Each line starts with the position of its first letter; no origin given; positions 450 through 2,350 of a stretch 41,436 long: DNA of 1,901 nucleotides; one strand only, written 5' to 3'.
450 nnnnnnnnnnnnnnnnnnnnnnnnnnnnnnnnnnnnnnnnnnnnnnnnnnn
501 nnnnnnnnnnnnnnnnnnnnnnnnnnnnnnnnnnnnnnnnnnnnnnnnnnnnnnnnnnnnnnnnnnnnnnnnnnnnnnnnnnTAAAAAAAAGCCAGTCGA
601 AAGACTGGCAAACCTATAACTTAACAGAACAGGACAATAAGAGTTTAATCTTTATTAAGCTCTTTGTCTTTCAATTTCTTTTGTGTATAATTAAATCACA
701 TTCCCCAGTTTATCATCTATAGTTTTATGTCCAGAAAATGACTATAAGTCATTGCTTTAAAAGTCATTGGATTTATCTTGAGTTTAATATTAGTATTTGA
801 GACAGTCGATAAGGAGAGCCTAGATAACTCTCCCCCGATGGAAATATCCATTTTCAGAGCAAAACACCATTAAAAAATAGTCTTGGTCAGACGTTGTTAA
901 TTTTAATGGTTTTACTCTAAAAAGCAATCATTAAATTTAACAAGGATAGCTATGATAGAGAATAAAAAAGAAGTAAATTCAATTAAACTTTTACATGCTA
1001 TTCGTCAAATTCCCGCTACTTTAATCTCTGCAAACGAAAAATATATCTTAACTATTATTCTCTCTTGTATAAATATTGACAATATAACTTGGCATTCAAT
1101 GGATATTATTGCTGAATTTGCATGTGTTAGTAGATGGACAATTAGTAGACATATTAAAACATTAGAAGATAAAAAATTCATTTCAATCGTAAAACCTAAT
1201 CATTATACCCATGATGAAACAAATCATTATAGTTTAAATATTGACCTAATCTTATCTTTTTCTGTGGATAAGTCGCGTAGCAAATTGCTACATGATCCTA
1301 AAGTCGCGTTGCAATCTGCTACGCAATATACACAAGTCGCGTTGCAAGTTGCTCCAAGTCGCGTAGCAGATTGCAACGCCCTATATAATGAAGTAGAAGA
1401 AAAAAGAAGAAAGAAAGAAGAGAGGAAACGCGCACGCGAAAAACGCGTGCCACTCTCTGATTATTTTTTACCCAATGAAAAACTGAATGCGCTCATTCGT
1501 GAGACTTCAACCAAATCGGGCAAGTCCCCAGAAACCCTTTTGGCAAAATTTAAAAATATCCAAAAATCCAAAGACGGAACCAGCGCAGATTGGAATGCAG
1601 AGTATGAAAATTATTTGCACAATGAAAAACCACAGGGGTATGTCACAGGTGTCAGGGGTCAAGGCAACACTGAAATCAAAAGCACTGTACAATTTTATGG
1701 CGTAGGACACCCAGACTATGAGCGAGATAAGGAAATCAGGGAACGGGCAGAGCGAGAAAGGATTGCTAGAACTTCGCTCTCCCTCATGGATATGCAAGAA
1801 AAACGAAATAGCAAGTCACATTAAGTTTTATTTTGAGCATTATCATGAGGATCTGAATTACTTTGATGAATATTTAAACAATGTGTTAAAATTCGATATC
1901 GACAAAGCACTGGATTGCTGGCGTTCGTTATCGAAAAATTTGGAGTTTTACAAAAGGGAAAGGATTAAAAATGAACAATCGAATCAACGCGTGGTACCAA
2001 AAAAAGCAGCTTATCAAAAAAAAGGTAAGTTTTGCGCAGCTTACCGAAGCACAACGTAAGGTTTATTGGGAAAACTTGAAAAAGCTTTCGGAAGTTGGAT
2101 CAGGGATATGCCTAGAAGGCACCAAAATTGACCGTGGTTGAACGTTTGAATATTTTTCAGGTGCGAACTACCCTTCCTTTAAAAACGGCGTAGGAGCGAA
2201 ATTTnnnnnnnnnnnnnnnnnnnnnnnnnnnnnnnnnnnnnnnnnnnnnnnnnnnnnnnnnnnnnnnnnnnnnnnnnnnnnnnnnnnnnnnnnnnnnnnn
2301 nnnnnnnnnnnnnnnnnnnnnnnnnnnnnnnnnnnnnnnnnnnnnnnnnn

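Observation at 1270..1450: Lambda-ori-like origin embedded in the rep coding sequence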

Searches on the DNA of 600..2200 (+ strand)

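Call 8: search_dna_similar(query=window:600-2200:+, collection=phages, mode=distant)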
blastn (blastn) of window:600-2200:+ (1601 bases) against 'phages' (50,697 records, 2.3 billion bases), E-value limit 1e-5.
No match.

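Call 9: search_dna_similar(query=window:600-2200:+, collection=plasmids, mode=distant)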
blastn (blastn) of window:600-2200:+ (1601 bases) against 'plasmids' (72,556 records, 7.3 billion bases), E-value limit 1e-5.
No match.

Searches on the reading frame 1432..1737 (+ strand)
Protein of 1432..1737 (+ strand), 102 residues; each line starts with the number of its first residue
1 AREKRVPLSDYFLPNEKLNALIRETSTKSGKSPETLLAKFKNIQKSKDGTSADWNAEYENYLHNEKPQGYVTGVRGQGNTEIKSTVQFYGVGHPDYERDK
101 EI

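Call 53: find_related_loci(query=A3, collection=genome_contigs, flank=3000)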
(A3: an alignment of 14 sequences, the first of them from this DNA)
Query A3 (102 aa) in genome_contigs; peptide patterns used: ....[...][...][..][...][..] (x = any residue, [..] = any of these).
35 stretches matched a pattern, but none encodes a relative of the query by tblastn (E <= 1e-3).

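Call 54: find_related_loci(query=A3, collection=viral_contigs, flank=2500)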
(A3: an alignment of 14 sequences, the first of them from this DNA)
Query A3 (102 aa) in viral_contigs; peptide patterns used: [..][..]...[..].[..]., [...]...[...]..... (x = any residue, [..] = any of these).
58 stretches matched a pattern; 3 encode a relative of the query (tblastn E <= 1e-3); 3 distinct loci.
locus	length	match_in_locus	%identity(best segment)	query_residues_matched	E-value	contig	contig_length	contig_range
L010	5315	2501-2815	58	1-102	3e-32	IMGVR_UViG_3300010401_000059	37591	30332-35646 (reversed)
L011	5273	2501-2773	49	1-89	5e-23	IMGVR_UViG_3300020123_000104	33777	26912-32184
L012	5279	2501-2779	41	7-97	3e-17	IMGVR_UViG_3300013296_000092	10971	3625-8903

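Call 55: find_related_loci(query=A3, collection=metagenome_contigs, flank=2500)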
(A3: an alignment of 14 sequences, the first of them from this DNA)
Query A3 (102 aa) in metagenome_contigs; peptide patterns used: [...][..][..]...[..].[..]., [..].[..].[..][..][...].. (x = any residue, [..] = any of these).
476 stretches matched a pattern; 6 encode a relative of the query (tblastn E <= 1e-3); 6 distinct loci.
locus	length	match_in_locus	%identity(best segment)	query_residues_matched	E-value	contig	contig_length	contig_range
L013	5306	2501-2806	55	1-102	1e-35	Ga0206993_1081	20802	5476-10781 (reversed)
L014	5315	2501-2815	58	1-102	5e-32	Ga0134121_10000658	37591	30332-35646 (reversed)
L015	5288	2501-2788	43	1-97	6e-23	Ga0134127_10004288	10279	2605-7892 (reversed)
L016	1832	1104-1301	53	1-66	1e-19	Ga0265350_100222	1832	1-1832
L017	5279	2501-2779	41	7-97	4e-17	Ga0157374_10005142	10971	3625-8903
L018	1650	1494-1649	52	1-52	7e-13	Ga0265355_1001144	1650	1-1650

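Call 112: search_protein_families(library=phrogs, proteins=[L011:2069-2977:+], max_evalue=0.01)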
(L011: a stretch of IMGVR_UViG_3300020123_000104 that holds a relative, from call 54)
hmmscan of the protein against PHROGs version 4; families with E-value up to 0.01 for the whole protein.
L011:2069-2977:+ (303 aa): 9 families
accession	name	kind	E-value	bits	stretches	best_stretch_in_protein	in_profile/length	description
phrog_270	-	DNA, RNA and nucleotide metabolism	2.1e-08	34.9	1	16-156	33-179/383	replication initiation protein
phrog_1032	-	DNA, RNA and nucleotide metabolism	3.8e-08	34.6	1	31-82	18-70/281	replication initiation protein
phrog_8540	-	DNA, RNA and nucleotide metabolism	2.2e-05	25.8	1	30-87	17-73/196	replication initiation O-like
phrog_186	-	DNA, RNA and nucleotide metabolism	7.3e-05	23.6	1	21-142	33-161/308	DnaD-like helicase loader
phrog_391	-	DNA, RNA and nucleotide metabolism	9.5e-05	23.2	1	27-133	14-137/298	replication initiation O-like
phrog_428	-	DNA, RNA and nucleotide metabolism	0.00035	20.8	1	19-140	94-223/455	replication initiation protein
phrog_18939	-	unknown function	0.0029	18.1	1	61-134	73-140/261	-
phrog_345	-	DNA, RNA and nucleotide metabolism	0.0053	17.5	1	32-179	49-204/297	replication initiation O-like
phrog_4617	-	DNA, RNA and nucleotide metabolism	0.0061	17.2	0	30-87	17-75/223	replication initiation protein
